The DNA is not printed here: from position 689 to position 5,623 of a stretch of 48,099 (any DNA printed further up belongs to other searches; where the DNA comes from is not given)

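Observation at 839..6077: Hhe-like giant helicase-nuclease sits in a four-gene co-directional cassette with paralogous micro-ORFs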

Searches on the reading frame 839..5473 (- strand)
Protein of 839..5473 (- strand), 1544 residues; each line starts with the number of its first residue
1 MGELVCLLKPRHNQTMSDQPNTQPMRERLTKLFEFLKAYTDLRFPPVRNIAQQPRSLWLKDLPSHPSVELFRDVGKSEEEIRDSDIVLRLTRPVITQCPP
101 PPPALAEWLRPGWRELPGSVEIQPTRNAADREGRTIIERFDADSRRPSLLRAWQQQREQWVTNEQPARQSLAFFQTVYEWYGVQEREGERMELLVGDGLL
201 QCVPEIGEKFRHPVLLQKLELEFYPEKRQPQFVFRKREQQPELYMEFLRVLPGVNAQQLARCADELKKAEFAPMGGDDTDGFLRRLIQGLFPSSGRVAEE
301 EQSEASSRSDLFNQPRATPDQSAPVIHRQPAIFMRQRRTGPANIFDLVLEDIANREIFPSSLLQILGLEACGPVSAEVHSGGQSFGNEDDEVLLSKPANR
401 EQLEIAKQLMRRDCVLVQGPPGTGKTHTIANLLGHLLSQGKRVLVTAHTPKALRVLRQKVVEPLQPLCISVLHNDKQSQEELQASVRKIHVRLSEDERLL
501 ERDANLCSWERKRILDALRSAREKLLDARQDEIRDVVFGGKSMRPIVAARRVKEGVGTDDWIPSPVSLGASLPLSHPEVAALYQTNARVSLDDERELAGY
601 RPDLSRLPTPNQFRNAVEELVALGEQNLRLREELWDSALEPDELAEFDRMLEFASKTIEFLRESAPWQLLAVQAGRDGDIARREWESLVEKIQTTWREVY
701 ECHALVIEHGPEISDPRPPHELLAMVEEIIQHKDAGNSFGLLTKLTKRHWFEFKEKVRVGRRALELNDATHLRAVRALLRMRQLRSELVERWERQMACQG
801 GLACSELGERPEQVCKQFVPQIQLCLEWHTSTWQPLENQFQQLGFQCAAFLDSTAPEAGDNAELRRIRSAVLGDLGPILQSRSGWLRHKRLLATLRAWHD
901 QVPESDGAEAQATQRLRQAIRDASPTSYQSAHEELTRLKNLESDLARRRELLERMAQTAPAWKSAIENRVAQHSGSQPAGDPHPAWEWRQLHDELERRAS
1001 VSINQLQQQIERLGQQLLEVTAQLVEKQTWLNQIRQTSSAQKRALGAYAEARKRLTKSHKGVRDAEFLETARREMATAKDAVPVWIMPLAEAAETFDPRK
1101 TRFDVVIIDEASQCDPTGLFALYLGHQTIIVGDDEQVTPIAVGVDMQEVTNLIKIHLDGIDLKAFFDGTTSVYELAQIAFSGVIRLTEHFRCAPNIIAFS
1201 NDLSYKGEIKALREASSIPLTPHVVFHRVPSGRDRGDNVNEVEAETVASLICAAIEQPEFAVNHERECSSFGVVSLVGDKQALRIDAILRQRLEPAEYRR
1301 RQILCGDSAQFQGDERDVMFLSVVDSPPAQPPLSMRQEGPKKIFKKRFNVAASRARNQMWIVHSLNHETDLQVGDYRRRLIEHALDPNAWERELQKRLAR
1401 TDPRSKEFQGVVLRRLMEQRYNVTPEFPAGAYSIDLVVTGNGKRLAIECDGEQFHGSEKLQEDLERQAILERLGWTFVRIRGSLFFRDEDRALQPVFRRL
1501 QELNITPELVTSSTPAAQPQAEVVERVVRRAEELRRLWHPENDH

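Call 3: search_protein_families(library=pfam, proteins=[window:839-5473:-], max_evalue=0.01)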
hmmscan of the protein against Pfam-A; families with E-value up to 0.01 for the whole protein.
window:839-5473:- (1544 aa): 17 families
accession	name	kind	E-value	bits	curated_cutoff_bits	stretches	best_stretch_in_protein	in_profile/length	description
PF18741.7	MTES_1575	-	8.1e-26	90.4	38.2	1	1408-1500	1-96/96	REase_MTES_1575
PF13086.12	AAA_11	-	3.3e-21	76.7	27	2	399-526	3-137/257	AAA domain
PF13087.12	AAA_12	-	8.4e-13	48.8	27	1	1181-1362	15-191/195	AAA domain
PF13604.12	AAA_30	-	1.3e-12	48.3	27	1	399-459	3-65/191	AAA domain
PF13245.12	AAA_19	-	1.7e-12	48.1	25.1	1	402-473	1-69/134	AAA domain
PF00580.27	UvrD-helicase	-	3e-09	37.4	23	1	399-468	2-73/271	UvrD/REP helicase N-terminal domain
PF05127.21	NAT10_TcmA_helicase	-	1.2e-06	29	22.7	1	417-502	2-86/176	RNA cytidine acetyltransferase NAT10/TcmA, helicase domain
PF04480.18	DUF559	-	2.5e-06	27.8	20.6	1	1408-1500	22-108/109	Protein of unknown function (DUF559)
PF09848.15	SLFN-g3_helicase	-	1.5e-05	24.9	24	0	413-491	2-82/354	Schlafen group 3, DNA/RNA helicase domain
PF13401.12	AAA_22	-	2.8e-05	24.9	27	1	411-487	4-76/130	AAA domain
PF20720.3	nSTAND3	-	5.8e-05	23.3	27.2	1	405-453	10-57/155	Novel STAND NTPase 3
PF13191.12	AAA_16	-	0.00018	22.5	32.6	1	413-487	25-99/167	AAA ATPase domain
PF00270.35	DEAD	-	0.00018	21.7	26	1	400-501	2-107/167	DEAD/DEAH box helicase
PF04851.21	ResIII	-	0.00019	21.8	22.5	1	410-455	21-68/164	Type III restriction enzyme, res subunit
PF24883.2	NPHP3_N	-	0.0013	19.3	24.8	1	413-496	23-104/164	Nephrocystin 3, N-terminal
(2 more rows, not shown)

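Call 4: search_protein_families(library=padloc, proteins=[window:839-5473:-], max_evalue=0.01)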
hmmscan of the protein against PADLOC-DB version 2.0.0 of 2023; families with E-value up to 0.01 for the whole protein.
window:839-5473:- (1544 aa): 20 families
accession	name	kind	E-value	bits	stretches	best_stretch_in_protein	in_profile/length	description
PDLC05009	PDC-S37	-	1.4e-53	180.1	1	402-1519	298-1356/1550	-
PDLC02194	Hhe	-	6.5e-38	127.7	2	987-1514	1267-1795/1911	-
PDLC03924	MkoC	-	7e-31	105.2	2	1098-1364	666-943/1136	-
PDLC03920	MkoA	-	1.6e-28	97.6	2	405-513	624-722/1112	-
PDLC03921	MkoA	-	3.9e-19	65.9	2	1099-1364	1293-1566/1607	-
PDLC05064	PDC-S68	-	5.5e-09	32.3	1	399-462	687-752/1273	-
PDLC04140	mad8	-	2.1e-08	32.1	1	404-526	19-111/314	mads_8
PDLC01734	typeIV_RecD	-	1.4e-07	28.2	1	399-465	341-407/763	RecD_0_IVD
PDLC05065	PDC-S68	-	3.8e-06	23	1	394-460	602-668/1221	-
PDLC05035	PDC-S53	-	1.3e-05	21.5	1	403-462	500-558/900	-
PDLC04173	GajB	-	2.8e-05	21.3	1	407-460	4-56/471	-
PDLC04476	PDC-M16A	-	3.1e-05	20.6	1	412-462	22-75/691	-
PDLC04475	PDC-M16A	-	3.4e-05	20.5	1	412-460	31-79/721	-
PDLC05066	PDC-S68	-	9.4e-05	18.6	1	398-462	579-646/1202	-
PDLC03802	RTasHel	-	0.00048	17.1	1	395-461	3-70/675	DRT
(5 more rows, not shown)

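Call 7: find_homologous_proteins(query=window:839-5428:-, max_evalue=1e-10)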
Query window:839-5428:- (1529 aa): 4968 proteins with E <= 1e-10 among 8000 candidates; the best 120 are listed.
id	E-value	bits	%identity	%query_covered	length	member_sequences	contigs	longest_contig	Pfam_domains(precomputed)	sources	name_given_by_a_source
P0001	0.0e+0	3183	92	100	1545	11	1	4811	PF04480.19,PF13087.13,PF13086.13,PF05127.22,PF13604.13,PF13245.13,PF18741.8,PF13401.13,PF09848.16,PF00580.28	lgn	-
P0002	0.0e+0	2994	87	100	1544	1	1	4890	PF04480.19,PF13087.13,PF13086.13,PF05127.22,PF13604.13,PF13245.13,PF18741.8,PF13401.13,PF09848.16,PF00580.28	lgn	-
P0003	0.0e+0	2975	87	100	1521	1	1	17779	PF04480.19,PF13087.13,PF13086.13,PF05127.22,PF13604.13,PF13245.13,PF18741.8,PF09848.16,PF00580.28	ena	-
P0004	0.0e+0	2959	85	100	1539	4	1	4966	PF04480.19,PF13087.13,PF13086.13,PF05127.22,PF13604.13,PF13245.13,PF18741.8,PF13401.13,PF09848.16,PF13191.13,PF00580.28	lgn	-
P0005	0.0e+0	2954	85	100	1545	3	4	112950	PF04480.19,PF13087.13,PF13086.13,PF05127.22,PF13604.13,PF13245.13,PF18741.8,PF00580.28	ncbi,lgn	-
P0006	0.0e+0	2850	83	100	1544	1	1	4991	PF04480.19,PF13087.13,PF13086.13,PF05127.22,PF13604.13,PF13245.13,PF18741.8,PF13401.13,PF09848.16,PF00580.28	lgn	-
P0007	0.0e+0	2795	80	100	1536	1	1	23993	PF13087.13,PF13086.13,PF05127.22,PF13604.13,PF13245.13,PF18741.8,PF13401.13,PF00580.28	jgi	jgi:hypothetical protein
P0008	0.0e+0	2764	79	100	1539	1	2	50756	PF04480.19,PF13087.13,PF13086.13,PF05127.22,PF13604.13,PF13245.13,PF18741.8,PF13401.13,PF09848.16,PF00580.28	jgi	jgi:very-short-patch-repair endonuclease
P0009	0.0e+0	2753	79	100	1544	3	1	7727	PF13087.13,PF13086.13,PF05127.22,PF13604.13,PF13245.13,PF18741.8,PF00580.28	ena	-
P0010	0.0e+0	2751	79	100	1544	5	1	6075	PF13087.13,PF13086.13,PF05127.22,PF13604.13,PF13245.13,PF18741.8,PF09848.16,PF00580.28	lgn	-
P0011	0.0e+0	2747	79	100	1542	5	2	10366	PF13087.13,PF13086.13,PF05127.22,PF13604.13,PF13245.13,PF18741.8,PF13401.13,PF09848.16,PF13191.13,PF00580.28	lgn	-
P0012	0.0e+0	2740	79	100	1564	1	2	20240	PF13087.13,PF13086.13,PF05127.22,PF13604.13,PF13245.13,PF18741.8,PF13401.13,PF09848.16,PF13191.13,PF00580.28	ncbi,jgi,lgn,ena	-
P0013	0.0e+0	2726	78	100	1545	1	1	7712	PF13087.13,PF13086.13,PF05127.22,PF13604.13,PF13245.13,PF18741.8,PF09848.16,PF00580.28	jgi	jgi:superfamily I DNA/RNA helicase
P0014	0.0e+0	2715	79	100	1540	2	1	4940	PF04480.19,PF13087.13,PF13086.13,PF05127.22,PF13604.13,PF13245.13,PF18741.8,PF13401.13,PF09848.16,PF00580.28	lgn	-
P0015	0.0e+0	2713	78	100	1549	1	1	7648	PF04480.19,PF13087.13,PF13086.13,PF05127.22,PF13604.13,PF13245.13,PF18741.8,PF13401.13,PF00580.28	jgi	jgi:very-short-patch-repair endonuclease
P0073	0.0e+0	2203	65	100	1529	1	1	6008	PF13087.13,PF13086.13,PF05127.22,PF13604.13,PF13245.13,PF18741.8,PF13401.13,PF09848.16,PF13191.13,PF00580.28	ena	-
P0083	0.0e+0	2185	65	100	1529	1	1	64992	PF04480.19,PF13087.13,PF13086.13,PF05127.22,PF13604.13,PF13245.13,PF18741.8,PF09848.16,PF00580.28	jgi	jgi:very-short-patch-repair endonuclease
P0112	0.0e+0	2066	62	100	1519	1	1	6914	PF13087.13,PF13086.13,PF05127.22,PF13604.13,PF13245.13,PF18741.8,PF09848.16,PF00580.28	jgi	jgi:very-short-patch-repair endonuclease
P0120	0.0e+0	2024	66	80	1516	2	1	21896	PF04480.19,PF13087.13,PF13086.13,PF05127.22,PF13604.13,PF13245.13,PF18741.8,PF13401.13,PF13191.13,PF00580.28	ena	-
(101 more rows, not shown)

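Call 8: find_related_loci(query=window:839-5428:-, collection=genome_contigs, flank=10000)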
Query window:839-5428:- (1529 aa) in genome_contigs; peptide patterns used: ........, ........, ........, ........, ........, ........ (x = any residue, [..] = any of these).
113 stretches matched a pattern; 29 encode a relative of the query (tblastn E <= 1e-3); 29 distinct loci.
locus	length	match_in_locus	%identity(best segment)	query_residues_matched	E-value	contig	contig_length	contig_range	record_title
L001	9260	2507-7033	77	1-1526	0e+0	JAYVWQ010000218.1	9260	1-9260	MAG: Akkermansia sp. isolate GL82_UP_concoct_189_sub GL82_UP_concoct_189_sub_217, whole genome shotgun sequence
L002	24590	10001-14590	79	5-1526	0e+0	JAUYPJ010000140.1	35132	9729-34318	MAG: Candidatus Omnitrophota bacterium isolate C4_metabat.bin.25 C4_k141_442377, whole genome shotgun sequence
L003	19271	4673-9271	74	1-1526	0e+0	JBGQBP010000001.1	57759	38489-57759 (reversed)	MAG: Candidatus Binatia bacterium isolate OBJ2_061818_110_61 k141_183490_length_57759_cov_43.6396, whole genome shotgun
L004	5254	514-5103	74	1-1525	0e+0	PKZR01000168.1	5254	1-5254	MAG: Limisphaerales bacterium isolate bog_1421 73.20111000_S3M.12_contig_11301, whole genome shotgun sequence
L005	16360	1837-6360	73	1-1525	0e+0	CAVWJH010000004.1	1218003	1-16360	MAG: uncultured Verrucomicrobiae bacterium isolate MFD05502.bin.2.46 genome assembly, contig: contig_7377, whole genome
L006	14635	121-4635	74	1-1523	0e+0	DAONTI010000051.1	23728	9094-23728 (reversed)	MAG TPA_asm: Verrucomicrobiota bacterium isolate AMR_MDS_4256 NODE_2385_length_23728_cov_27.520424, whole genome shotgun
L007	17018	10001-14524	72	1-1525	0e+0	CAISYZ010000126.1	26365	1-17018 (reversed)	MAG: uncultured Verrucomicrobia subdivision 3 bacterium isolate AM_bin-2963 genome assembly, contig: bin-2963:126/260, w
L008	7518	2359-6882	73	1-1525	0e+0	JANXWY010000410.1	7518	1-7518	MAG: Verrucomicrobia bacterium isolate GL140_2_metabat_307_sub GL140_2_k141_2684021, whole genome shotgun sequence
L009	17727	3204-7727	73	1-1525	0e+0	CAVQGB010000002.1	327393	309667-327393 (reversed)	MAG: uncultured Verrucomicrobiae bacterium isolate MFD05502.bin.2.110 genome assembly, contig: contig_13127, whole genom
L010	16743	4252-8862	68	1-1528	0e+0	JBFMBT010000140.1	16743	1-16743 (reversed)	MAG: Verrucomicrobiota bacterium isolate MAG171 MAG171_140, whole genome shotgun sequence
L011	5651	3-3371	78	406-1528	0e+0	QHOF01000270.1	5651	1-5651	MAG: Verrucomicrobia bacterium isolate AV59 14_1009_16_30cm_scaffold_86390_curated, whole genome shotgun sequence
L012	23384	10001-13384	71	1-1141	0e+0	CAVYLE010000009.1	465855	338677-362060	MAG: uncultured Verrucomicrobiae bacterium isolate MFD01476.bin.1.197 genome assembly, contig: contig_313, whole genome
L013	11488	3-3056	60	512-1528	0e+0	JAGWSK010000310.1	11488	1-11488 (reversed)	MAG: Alphaproteobacteria bacterium isolate REEB348 k141_2295542, whole genome shotgun sequence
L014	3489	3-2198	82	798-1529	0e+0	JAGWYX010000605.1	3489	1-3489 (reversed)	MAG: Verrucomicrobia bacterium isolate REEB50 contig-150_37385, whole genome shotgun sequence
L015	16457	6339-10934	71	1-1523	0e+0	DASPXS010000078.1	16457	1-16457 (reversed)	MAG TPA_asm: Haliangiales bacterium isolate SMAG_U11573 k141_1473511, whole genome shotgun sequence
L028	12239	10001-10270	45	1430-1519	2e-15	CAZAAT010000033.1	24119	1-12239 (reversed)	MAG TPA_asm: uncultured Bacilli bacterium isolate binchicken_co173_424 genome assembly, contig: NODE_7113_length_24119_c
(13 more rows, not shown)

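Call 11: find_encoding_contigs(protein=P0005, flank=8000, max_places=4)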
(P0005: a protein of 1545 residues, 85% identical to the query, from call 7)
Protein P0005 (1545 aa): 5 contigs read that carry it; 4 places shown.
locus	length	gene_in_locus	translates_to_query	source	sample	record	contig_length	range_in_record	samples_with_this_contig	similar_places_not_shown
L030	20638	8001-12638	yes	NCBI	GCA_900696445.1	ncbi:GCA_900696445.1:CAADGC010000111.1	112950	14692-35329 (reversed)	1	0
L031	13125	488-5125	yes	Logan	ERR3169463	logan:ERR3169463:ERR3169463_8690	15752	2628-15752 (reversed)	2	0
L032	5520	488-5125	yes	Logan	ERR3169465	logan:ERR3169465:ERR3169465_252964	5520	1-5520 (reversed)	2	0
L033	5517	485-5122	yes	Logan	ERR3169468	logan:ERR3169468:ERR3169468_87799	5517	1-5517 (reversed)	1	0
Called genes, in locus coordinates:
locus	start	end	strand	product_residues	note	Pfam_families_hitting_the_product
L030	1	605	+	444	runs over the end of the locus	-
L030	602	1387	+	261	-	-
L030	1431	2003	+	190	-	PF03713:DUF305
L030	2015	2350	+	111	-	-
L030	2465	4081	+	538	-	PF22807:TrAA12 (faint), PF23500:DUF7133 (faint), PF07995:GSDH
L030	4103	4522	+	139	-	PF03860:Csp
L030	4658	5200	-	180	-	PF04542:Sigma70_r2, PF08281:Sigma70_r4_2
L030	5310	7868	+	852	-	PF04945:YHS, PF19335:HMBD, PF00122:E1-E2_ATPase, PF00702:Hydrolase, PF08282:Hydrolase_3 (faint)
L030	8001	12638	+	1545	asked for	PF00580:UvrD-helicase (faint), PF13086:AAA_11, PF13245:AAA_19, PF13604:AAA_30, PF13086:AAA_11 (weak), PF13087:AAA_12, PF04480:DUF559 (weak), PF18741:MTES_1575, +1 more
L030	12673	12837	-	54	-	-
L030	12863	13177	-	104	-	PF02922:CBM_48, PF16561:AMPK1_CBM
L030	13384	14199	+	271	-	-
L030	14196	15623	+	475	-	PF00092:VWA, PF13519:VWA_2, PF13768:VWA_3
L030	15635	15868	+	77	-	-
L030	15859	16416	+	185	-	-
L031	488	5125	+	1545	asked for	PF00580:UvrD-helicase (faint), PF13086:AAA_11, PF13245:AAA_19, PF13604:AAA_30, PF13086:AAA_11 (weak), PF13087:AAA_12, PF04480:DUF559 (weak), PF18741:MTES_1575, +1 more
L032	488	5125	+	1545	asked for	PF00580:UvrD-helicase (faint), PF13086:AAA_11, PF13245:AAA_19, PF13604:AAA_30, PF13086:AAA_11 (weak), PF13087:AAA_12, PF04480:DUF559 (weak), PF18741:MTES_1575, +1 more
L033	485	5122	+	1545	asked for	PF00580:UvrD-helicase (faint), PF13086:AAA_11, PF13245:AAA_19, PF13604:AAA_30, PF13086:AAA_11 (weak), PF13087:AAA_12, PF04480:DUF559 (weak), PF18741:MTES_1575, +1 more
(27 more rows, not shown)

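Call 12: find_encoding_contigs(protein=P0003, flank=8000, max_places=3)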
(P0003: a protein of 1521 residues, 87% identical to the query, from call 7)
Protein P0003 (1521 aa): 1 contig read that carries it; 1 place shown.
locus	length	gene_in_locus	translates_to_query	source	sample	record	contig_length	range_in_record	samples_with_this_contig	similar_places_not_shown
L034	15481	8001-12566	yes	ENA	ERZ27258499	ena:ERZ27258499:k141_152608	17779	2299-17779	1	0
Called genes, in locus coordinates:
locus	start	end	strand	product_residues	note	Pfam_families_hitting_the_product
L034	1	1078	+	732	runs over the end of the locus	PF14871:GHL6, PF08532:Glyco_hydro_42M (weak)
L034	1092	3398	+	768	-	PF14871:GHL6, PF02449:Glyco_hydro_42 (faint)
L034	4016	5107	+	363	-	-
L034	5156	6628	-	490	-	PF01408:GFO_IDH_MocA, PF19051:GFO_IDH_MocA_C2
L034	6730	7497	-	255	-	PF06439:3keto-disac_hyd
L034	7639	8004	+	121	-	-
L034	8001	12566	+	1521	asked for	PF00580:UvrD-helicase (faint), PF13086:AAA_11, PF13604:AAA_30, PF05127:NAT10_TcmA_helicase (faint), PF13245:AAA_19, PF13087:AAA_12, PF04480:DUF559 (weak), PF18741:MTES_1575, +1 more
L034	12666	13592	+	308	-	PF04389:Peptidase_M28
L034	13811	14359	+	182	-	PF10127:RlaP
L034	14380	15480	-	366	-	?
